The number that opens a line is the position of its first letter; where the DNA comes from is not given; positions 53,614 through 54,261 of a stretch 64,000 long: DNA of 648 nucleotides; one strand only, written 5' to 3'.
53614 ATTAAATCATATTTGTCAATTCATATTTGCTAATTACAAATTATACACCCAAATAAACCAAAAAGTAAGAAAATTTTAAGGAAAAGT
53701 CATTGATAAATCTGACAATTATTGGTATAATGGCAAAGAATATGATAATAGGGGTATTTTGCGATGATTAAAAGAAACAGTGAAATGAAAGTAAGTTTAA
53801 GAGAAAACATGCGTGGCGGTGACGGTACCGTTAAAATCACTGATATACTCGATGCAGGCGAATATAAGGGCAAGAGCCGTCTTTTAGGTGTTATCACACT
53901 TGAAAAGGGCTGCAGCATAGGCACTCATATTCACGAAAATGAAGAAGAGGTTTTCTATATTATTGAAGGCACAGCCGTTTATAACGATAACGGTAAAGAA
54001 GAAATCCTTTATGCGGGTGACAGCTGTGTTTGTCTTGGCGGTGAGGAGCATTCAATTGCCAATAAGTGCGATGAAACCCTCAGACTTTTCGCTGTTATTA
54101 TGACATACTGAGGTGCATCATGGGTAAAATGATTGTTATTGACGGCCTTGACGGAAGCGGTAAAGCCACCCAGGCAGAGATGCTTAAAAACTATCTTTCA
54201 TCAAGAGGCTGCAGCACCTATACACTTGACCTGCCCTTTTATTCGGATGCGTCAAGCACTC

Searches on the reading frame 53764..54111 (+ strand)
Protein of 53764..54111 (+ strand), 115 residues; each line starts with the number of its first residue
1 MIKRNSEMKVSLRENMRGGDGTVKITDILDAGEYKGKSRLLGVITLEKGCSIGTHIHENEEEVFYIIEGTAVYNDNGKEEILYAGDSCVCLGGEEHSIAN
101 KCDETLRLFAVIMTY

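Call 42: search_protein_families(library=pfam, proteins=[window:53764-54111:+], max_evalue=0.001)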
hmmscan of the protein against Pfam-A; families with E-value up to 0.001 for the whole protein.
window:53764-54111:+ (115 aa): 1 family
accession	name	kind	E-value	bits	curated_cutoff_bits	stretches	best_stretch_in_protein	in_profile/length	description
PF07883.17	Cupin_2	-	1.8e-15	56.8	27.2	1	43-111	2-69/70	Cupin domain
